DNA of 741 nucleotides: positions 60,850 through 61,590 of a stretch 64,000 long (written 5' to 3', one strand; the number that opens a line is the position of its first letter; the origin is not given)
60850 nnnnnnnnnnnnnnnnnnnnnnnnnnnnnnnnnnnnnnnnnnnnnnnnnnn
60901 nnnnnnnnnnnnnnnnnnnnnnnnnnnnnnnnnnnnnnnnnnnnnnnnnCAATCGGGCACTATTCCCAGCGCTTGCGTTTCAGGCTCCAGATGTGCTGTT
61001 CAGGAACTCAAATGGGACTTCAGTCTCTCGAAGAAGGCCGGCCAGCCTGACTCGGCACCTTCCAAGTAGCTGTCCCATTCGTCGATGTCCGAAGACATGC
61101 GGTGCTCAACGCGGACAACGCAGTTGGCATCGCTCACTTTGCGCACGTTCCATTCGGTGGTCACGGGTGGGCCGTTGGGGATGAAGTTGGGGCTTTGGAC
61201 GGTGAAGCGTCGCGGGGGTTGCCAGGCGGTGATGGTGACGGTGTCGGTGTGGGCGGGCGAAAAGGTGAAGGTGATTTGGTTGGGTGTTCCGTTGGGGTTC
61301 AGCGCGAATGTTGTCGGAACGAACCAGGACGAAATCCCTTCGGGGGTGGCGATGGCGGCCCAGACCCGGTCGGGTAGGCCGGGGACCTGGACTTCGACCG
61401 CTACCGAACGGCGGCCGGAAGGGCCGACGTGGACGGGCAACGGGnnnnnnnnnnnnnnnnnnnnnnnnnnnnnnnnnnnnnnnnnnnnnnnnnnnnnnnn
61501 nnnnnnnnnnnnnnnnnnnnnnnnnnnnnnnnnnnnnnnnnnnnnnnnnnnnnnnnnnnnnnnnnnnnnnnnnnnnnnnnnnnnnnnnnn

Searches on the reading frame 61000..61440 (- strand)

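Call 30: search_protein_families(library=pfam, proteins=[window:61000-61440:-], max_evalue=0.00001)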
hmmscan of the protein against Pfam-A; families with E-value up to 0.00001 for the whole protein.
window:61000-61440:- (146 aa): 1 family
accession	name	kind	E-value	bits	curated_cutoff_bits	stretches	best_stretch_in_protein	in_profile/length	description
PF08327.17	AHSA1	-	1.3e-09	38.7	22.1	1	23-144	4-124/125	Activator of Hsp90 ATPase homolog 1-like protein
